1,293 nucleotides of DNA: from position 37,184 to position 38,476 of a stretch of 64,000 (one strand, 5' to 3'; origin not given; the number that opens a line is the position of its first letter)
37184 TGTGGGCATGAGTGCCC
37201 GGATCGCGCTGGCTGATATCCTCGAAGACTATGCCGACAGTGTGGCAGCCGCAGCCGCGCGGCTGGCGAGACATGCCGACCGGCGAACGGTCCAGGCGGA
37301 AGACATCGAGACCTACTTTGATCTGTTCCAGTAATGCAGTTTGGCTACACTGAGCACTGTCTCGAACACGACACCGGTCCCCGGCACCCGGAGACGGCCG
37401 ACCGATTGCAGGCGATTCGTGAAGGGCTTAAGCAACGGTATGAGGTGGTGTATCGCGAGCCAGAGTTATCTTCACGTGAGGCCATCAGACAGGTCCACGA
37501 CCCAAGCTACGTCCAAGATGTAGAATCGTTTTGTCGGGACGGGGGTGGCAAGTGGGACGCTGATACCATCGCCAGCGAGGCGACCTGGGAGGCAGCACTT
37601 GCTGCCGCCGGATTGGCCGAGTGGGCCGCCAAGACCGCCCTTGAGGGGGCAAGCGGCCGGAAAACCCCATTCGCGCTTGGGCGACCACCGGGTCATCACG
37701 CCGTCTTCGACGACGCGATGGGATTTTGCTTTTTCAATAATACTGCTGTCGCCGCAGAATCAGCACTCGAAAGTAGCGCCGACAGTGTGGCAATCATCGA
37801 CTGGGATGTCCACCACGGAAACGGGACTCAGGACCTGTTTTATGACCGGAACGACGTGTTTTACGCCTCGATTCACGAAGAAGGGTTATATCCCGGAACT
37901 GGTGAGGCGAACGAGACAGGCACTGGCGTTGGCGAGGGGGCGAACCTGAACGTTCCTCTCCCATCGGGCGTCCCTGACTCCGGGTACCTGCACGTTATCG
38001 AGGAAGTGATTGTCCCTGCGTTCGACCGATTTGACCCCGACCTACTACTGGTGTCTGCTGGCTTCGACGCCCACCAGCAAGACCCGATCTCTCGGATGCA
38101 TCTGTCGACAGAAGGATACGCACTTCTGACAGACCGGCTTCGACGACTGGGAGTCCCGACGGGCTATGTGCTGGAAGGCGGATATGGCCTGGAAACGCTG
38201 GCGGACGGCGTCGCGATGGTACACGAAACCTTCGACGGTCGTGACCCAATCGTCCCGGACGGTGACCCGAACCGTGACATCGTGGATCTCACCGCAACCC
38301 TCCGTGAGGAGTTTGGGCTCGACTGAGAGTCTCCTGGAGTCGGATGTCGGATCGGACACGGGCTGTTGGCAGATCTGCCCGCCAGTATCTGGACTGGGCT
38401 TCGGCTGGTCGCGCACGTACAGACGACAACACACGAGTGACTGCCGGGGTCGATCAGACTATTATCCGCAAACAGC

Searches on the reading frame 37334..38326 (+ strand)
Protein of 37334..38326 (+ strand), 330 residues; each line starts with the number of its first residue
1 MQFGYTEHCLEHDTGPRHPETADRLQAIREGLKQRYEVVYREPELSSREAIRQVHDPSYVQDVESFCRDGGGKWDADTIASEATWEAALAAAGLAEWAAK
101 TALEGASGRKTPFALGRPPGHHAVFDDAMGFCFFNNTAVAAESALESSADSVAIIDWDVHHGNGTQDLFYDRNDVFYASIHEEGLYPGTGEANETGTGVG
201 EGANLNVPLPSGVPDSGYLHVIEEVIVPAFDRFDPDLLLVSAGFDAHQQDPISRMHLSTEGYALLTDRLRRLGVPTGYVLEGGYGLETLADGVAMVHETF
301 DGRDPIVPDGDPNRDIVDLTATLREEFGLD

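Call 37: search_protein_families(library=pfam, proteins=[window:37334-38326:+], max_evalue=0.01)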
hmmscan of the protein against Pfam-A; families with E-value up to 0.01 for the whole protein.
window:37334-38326:+ (330 aa): 1 family
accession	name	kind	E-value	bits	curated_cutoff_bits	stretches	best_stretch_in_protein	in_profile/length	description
PF00850.24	Hist_deacetyl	-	2.4e-83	280.4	27.9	1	18-298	1-296/298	Histone deacetylase domain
